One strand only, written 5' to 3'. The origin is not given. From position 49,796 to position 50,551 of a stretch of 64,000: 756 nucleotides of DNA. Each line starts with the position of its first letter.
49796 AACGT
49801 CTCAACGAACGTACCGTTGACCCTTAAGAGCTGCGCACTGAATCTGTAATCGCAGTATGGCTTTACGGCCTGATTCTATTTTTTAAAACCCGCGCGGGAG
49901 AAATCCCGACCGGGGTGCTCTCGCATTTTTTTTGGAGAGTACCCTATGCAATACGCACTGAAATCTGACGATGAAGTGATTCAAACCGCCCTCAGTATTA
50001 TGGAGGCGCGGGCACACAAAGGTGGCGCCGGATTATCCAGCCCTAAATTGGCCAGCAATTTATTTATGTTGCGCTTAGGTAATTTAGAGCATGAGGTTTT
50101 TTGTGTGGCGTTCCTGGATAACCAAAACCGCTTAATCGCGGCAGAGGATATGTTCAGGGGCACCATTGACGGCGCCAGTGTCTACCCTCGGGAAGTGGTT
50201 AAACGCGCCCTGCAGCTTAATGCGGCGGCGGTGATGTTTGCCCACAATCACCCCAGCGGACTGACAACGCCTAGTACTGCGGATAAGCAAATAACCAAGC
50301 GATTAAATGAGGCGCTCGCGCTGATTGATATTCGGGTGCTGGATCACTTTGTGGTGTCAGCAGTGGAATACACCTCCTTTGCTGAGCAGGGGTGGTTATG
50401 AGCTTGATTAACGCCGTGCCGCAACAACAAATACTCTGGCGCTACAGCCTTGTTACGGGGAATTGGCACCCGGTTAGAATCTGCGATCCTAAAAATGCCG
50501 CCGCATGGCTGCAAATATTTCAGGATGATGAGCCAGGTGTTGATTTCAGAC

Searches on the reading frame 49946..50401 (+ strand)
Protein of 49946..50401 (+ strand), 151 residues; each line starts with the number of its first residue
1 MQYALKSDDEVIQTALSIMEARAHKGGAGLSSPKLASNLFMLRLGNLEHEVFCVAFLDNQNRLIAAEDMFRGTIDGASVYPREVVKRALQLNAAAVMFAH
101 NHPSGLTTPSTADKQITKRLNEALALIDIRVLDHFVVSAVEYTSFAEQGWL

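Call 7: search_protein_families(library=pfam, proteins=[window:49946-50401:+], max_evalue=0.01)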
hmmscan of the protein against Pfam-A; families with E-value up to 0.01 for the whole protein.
window:49946-50401:+ (151 aa): 2 families
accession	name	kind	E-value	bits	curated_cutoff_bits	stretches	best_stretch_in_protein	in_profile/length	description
PF04002.20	RadC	-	5.5e-45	152.7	22.1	1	31-150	2-121/121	RadC-like JAB domain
PF14464.11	Prok-JAB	-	0.0066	16.8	25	1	81-127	54-100/114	Prokaryotic homologs of the JAB domain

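Call 25: find_homologous_proteins(query=window:49946-50401:+, max_evalue=1e-20)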
Query window:49946-50401:+ (151 aa): 7925 proteins with E <= 1e-20 among 8000 candidates; the best 120 are listed.
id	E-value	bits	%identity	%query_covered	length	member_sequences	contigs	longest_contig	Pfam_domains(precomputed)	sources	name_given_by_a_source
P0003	6.6e-92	323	100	100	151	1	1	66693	PF04002.21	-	-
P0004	5.5e-84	297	92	100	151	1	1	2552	PF04002.21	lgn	-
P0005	2.4e-51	191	64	95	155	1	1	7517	PF04002.21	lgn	-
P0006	2.9e-51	191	62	99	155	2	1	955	PF04002.21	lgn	-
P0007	1.2e-50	189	61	100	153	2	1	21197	PF04002.21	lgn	-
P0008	1.6e-50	189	64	95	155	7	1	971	PF04002.21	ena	-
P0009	1.8e-50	188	67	95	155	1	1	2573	PF04002.21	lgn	-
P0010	3.6e-50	187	61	100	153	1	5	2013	PF04002.21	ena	-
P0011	8.0e-50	186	64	95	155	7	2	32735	PF04002.21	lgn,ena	-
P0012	1.1e-49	186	60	100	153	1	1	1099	PF04002.21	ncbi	-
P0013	2.3e-49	185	64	95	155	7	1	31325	PF04002.21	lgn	-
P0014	2.6e-49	185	61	99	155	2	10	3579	PF04002.21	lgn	-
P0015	3.1e-49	184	65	100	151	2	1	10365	PF04002.21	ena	-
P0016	3.8e-49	184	59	99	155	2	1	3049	PF04002.21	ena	-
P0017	4.5e-49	184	64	100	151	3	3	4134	PF04002.21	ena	-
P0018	9.7e-49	183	62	94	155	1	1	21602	PF04002.21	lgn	-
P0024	2.0e-48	182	61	99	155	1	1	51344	PF04002.21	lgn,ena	-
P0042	5.0e-47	177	62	96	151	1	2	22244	PF04002.21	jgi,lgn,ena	-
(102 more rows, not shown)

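Call 27: find_encoding_contigs(protein=P0004, flank=10000)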
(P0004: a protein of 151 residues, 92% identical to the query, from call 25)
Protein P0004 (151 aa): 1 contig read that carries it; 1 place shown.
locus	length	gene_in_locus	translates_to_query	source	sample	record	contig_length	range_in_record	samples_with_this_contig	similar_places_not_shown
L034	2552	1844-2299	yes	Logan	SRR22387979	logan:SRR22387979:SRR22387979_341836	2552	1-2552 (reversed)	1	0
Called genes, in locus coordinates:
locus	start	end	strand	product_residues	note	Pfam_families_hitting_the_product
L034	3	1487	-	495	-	?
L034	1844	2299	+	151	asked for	PF04002:RadC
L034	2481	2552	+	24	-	?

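Call 28: find_encoding_contigs(protein=P0007, flank=10000)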
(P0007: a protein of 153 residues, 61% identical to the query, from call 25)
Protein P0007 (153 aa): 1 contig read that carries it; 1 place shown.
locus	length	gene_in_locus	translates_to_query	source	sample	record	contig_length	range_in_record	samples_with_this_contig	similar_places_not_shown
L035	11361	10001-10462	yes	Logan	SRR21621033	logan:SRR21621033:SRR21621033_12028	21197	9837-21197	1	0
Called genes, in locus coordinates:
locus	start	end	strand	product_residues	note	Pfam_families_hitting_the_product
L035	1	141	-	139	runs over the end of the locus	PF01850:PIN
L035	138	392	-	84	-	PF22513:FitA-like_RHH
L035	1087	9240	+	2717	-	PF05345:He_PIG, PF06594:HCBP_related, PF05345:He_PIG, PF00353:HemolysinCabind, PF05345:He_PIG, PF06594:HCBP_related, PF05345:He_PIG, PF00353:HemolysinCabind, +4 more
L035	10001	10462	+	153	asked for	PF04002:RadC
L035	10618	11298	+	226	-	PF11679:DUF3275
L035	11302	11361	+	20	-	?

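Call 29: find_encoding_contigs(protein=P0015, flank=10000)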
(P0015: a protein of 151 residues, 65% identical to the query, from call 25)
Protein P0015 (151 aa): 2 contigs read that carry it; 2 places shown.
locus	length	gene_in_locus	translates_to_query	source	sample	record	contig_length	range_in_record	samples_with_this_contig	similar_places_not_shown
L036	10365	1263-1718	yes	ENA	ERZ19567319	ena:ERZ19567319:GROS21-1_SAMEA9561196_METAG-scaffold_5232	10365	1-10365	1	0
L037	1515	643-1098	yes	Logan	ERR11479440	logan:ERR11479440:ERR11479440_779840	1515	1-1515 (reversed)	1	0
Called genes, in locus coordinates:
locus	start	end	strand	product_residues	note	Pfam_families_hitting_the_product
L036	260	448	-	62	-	-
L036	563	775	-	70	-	-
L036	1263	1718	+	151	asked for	PF04002:RadC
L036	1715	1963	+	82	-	-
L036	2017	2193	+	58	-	-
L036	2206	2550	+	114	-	-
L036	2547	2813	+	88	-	-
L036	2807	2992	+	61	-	-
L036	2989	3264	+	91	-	-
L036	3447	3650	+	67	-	-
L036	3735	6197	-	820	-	PF09250:Prim-Pol, PF08707:PriCT_2, PF13148:DUF3987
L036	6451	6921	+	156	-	-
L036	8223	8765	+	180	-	PF10991:Enc34_ssDNA-bd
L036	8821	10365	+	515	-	?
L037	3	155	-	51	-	?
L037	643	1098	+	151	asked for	PF04002:RadC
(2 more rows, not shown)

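Call 34: find_encoding_contigs(protein=P0011, flank=10000)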
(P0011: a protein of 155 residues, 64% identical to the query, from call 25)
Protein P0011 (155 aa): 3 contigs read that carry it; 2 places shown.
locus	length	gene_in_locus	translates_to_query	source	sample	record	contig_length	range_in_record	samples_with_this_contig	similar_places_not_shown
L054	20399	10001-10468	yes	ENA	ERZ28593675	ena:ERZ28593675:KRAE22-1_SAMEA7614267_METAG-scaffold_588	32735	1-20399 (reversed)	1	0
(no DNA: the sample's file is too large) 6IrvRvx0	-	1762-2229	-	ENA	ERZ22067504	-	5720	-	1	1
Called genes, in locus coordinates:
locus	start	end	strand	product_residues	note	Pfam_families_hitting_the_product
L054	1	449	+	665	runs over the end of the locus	PF01751:Toprim, PF01131:Topoisom_bac, PF01396:Zn_ribbon_Top1 (weak)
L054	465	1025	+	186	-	-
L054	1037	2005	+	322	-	PF11845:Tll0287-like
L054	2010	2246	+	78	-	-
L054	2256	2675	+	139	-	-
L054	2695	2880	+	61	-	PF02599:CsrA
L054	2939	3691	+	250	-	PF05818:TraT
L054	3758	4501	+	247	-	-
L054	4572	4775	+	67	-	-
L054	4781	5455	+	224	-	PF10979:DUF2786, PF23771:DUF7168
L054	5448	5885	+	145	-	-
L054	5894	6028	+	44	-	-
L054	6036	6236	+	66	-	-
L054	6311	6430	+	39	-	-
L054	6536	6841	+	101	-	-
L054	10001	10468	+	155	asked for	PF04002:RadC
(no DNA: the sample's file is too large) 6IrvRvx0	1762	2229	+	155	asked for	PF04002:RadC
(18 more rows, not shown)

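Call 35: find_encoding_contigs(protein=P0024, flank=10000)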
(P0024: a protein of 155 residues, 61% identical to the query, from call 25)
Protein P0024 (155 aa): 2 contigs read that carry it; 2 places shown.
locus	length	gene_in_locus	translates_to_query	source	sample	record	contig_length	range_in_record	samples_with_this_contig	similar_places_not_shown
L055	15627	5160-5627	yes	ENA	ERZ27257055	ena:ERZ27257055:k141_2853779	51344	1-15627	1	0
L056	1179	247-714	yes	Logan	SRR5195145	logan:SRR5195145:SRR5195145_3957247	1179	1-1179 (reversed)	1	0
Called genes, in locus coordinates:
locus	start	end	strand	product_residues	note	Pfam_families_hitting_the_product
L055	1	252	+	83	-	?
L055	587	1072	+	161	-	PF00436:SSB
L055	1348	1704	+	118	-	-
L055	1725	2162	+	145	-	-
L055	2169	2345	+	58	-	PF02599:CsrA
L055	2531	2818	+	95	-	-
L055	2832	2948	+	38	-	-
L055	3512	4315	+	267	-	PF12101:DUF3577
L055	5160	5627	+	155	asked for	PF04002:RadC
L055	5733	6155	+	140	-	PF03230:Antirestrict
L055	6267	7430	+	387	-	-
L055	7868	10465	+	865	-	PF07715:Plug, PF00593:TonB_dep_Rec_b-barrel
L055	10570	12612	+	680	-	PF00933:Glyco_hydro_3, PF01915:Glyco_hydro_3_C (weak)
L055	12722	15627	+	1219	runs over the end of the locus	PF25788:Ig_Rha78A_N, PF08531:Bac_rhamnosid_N, PF05592:Bac_rhamnosid, PF17389:Bac_rhamnosid6H, PF17390:Bac_rhamnosid_C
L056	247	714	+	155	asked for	PF04002:RadC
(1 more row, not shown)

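Call 36: find_encoding_contigs(protein=P0005, flank=10000)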
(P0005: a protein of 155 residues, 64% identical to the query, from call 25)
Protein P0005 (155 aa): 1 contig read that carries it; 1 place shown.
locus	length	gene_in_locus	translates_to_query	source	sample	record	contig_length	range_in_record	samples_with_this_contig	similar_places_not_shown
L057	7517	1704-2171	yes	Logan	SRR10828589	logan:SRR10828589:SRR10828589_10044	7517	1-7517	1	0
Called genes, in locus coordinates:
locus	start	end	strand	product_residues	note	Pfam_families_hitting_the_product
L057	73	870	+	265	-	PF12101:DUF3577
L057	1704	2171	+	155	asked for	PF04002:RadC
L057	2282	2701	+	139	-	PF03230:Antirestrict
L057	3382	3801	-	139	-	-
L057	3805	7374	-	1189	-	PF25023:TEN_YD-shell (weak), PF05593:RHS_repeat (weak), PF25023:TEN_YD-shell, PF05593:RHS_repeat, PF16990:CBM_35 (faint), PF03422:CBM_6 (weak), PF03527:RHS (weak), PF25023:TEN_YD-shell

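Call 44: find_encoding_contigs(protein=P0013, flank=10000)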
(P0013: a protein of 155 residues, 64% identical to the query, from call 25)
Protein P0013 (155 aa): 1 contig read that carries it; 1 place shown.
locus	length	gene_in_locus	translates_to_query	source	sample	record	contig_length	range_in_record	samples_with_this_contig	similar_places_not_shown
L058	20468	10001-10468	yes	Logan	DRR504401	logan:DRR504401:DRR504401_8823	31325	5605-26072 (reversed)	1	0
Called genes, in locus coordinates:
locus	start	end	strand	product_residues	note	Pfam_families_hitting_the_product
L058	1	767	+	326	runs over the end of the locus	PF08900:AcaB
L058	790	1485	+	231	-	-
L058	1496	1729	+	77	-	-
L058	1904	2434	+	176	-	PF17762:HTH_ParB, PF23552:ParB_C (weak)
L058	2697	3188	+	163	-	PF00436:SSB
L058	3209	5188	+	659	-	PF01751:Toprim, PF01131:Topoisom_bac, PF01396:Zn_ribbon_Top1 (weak)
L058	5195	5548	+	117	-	-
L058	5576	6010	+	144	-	-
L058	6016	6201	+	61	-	PF02599:CsrA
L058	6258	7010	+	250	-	PF05818:TraT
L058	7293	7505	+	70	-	-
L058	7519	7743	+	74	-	-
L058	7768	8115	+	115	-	-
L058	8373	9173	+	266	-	PF12101:DUF3577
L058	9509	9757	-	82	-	-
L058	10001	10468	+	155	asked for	PF04002:RadC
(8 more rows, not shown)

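Call 45: find_encoding_contigs(protein=P0018, flank=10000)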
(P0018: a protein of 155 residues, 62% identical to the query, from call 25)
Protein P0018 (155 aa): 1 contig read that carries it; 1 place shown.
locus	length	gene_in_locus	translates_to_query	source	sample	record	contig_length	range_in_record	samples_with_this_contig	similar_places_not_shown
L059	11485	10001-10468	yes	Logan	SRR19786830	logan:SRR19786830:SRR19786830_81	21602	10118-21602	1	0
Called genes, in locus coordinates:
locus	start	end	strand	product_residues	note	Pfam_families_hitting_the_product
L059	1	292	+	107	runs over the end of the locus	-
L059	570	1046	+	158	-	PF00436:SSB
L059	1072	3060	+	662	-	PF01751:Toprim, PF01131:Topoisom_bac, PF01396:Zn_ribbon_Top1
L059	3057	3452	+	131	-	-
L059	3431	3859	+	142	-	-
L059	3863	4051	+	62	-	PF02599:CsrA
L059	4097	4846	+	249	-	PF05818:TraT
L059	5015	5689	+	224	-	PF10979:DUF2786, PF23771:DUF7168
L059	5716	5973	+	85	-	-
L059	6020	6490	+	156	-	-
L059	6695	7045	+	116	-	-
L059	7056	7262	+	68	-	-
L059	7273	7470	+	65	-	-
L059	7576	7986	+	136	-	-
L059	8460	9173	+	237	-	PF12101:DUF3577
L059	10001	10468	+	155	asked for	PF04002:RadC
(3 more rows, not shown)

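Call 46: find_encoding_contigs(protein=P0042, flank=10000)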
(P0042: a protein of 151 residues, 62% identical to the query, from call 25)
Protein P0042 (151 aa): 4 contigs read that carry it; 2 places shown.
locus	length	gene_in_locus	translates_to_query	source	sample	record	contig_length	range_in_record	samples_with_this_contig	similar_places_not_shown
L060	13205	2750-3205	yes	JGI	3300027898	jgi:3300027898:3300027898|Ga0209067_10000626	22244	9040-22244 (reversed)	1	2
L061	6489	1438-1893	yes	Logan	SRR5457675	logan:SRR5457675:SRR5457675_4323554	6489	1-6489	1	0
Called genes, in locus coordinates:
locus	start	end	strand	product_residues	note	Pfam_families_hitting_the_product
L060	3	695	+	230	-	?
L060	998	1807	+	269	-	PF12101:DUF3577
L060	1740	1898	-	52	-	-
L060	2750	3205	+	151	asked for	PF04002:RadC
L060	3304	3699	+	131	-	PF21866:DUF6915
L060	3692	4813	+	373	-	PF21798:DUF6878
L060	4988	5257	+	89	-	-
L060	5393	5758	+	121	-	-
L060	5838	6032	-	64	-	-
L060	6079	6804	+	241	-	PF19570:DUF6088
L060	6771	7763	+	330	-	PF08843:AbiEii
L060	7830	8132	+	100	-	-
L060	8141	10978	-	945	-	PF04465:DUF499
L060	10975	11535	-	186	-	PF14103:DUF4276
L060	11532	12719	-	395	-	PF02463:SMC_N, PF11398:DUF2813 (faint), PF13175:AAA_15, PF13476:AAA_23, PF13304:AAA_21, PF13175:AAA_15 (weak)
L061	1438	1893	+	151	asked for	PF04002:RadC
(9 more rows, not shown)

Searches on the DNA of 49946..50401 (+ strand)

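Call 48: search_rna_families(sources=[L054, L055, L057, L058, L059, L060, L035], threshold=gathering, show_alignments=3)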
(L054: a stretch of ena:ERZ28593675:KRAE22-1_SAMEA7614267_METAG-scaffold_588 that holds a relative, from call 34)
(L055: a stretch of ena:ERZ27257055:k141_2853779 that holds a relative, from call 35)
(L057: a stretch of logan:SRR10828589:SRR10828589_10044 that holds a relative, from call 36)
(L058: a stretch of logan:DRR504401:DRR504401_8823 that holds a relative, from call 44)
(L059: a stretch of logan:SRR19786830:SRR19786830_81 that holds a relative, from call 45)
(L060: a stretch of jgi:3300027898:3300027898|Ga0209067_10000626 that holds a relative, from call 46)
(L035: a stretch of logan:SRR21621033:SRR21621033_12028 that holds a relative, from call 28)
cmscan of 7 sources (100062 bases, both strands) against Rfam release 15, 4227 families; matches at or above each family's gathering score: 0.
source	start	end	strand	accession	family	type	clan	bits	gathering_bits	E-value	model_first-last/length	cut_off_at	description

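Call 63: search_rna_families(source=L054, start=7000, end=15500, threshold=evalue, max_evalue=10, show_alignments=2)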
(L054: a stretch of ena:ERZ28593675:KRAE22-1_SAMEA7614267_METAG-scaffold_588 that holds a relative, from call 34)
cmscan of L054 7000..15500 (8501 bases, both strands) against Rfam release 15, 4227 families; matches with E-value up to 10: 2.
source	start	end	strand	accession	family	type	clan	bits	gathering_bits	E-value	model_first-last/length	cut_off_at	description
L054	15003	15029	-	RF03070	ssNA-helicase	Gene; sRNA;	-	25.3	41.5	0.35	2-30/49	no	ssNA-helicase RNA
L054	12337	12422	+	RF01395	isrL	Gene; sRNA;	-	15.2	35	0.68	1-345/345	no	isrL Hfq binding RNA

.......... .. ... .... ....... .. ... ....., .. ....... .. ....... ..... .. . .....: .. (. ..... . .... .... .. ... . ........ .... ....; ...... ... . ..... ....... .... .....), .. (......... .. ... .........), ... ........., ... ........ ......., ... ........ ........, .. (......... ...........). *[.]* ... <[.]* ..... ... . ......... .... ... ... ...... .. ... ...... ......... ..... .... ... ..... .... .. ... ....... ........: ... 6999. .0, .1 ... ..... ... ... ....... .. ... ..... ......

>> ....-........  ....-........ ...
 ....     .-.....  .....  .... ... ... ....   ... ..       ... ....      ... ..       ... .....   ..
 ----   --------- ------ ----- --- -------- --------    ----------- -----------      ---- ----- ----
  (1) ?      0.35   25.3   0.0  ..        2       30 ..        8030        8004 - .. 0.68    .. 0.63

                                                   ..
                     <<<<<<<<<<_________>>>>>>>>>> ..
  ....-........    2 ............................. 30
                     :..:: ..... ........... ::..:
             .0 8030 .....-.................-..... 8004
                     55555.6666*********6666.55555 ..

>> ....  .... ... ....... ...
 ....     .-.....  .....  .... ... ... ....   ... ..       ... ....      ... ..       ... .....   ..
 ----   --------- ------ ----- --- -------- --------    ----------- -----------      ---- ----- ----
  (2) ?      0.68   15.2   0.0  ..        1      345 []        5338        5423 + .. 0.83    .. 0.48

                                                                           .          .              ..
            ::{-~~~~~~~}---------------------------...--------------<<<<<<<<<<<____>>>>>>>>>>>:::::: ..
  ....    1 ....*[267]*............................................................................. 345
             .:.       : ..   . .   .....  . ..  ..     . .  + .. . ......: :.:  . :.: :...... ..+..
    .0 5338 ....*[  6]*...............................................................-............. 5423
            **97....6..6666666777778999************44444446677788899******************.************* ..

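Call 64: search_rna_families(source=L060, start=500, end=6000, threshold=evalue, max_evalue=10, show_alignments=2)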
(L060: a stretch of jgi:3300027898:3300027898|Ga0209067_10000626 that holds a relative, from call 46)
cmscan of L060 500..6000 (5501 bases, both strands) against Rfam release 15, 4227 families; matches with E-value up to 10: 11.
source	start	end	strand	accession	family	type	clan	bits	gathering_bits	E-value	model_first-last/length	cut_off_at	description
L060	5890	5951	-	RF01900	mir-2024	Gene; miRNA;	-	22.8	69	0.36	1-77/77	no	mir-2024 microRNA precursor family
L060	2179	2238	-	RF00716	mir-3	Gene; miRNA;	CL00084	22.1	54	1.1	1-74/74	no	mir-3 microRNA precursor family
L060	5770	5802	-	RF04201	MIR7510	Gene; miRNA;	-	21.5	93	1.2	1-79/79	no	MIR7510 microRNA precursor family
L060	5771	5803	+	RF04201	MIR7510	Gene; miRNA;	-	20.7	93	2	1-79/79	no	MIR7510 microRNA precursor family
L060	902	963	+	RF02753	ES173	Gene; sRNA;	-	20.4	90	2.2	1-64/64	no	ES173 sRNA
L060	1830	1855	-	RF01785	blv_FSE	Cis-reg; frameshift_element;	-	19.9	34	2.6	1-27/27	no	ribosomal frameshift site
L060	3692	3713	+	RF00617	cHP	Cis-reg;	CL00129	19.6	40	1.9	1-45/45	no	Flavivirus capsid hairpin cHP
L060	4231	4292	-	RF02701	PsrR1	Gene; sRNA;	-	19.3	42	4.2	1-79/79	no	Photosynthesis regulatory RNA1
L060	3398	3517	-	RF00077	SraB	Gene; sRNA;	-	17.7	130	4.3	1-169/169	no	SraB RNA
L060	5316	5367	+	RF00517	serC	Cis-reg; leader;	-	16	35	5.1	1-52/52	no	serC leader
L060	3433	3451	-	RF04305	HCV_SL1412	Cis-reg;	-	15.7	38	9.8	15-33/48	no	Hepatitis C virus stem-loop SL1412 RNA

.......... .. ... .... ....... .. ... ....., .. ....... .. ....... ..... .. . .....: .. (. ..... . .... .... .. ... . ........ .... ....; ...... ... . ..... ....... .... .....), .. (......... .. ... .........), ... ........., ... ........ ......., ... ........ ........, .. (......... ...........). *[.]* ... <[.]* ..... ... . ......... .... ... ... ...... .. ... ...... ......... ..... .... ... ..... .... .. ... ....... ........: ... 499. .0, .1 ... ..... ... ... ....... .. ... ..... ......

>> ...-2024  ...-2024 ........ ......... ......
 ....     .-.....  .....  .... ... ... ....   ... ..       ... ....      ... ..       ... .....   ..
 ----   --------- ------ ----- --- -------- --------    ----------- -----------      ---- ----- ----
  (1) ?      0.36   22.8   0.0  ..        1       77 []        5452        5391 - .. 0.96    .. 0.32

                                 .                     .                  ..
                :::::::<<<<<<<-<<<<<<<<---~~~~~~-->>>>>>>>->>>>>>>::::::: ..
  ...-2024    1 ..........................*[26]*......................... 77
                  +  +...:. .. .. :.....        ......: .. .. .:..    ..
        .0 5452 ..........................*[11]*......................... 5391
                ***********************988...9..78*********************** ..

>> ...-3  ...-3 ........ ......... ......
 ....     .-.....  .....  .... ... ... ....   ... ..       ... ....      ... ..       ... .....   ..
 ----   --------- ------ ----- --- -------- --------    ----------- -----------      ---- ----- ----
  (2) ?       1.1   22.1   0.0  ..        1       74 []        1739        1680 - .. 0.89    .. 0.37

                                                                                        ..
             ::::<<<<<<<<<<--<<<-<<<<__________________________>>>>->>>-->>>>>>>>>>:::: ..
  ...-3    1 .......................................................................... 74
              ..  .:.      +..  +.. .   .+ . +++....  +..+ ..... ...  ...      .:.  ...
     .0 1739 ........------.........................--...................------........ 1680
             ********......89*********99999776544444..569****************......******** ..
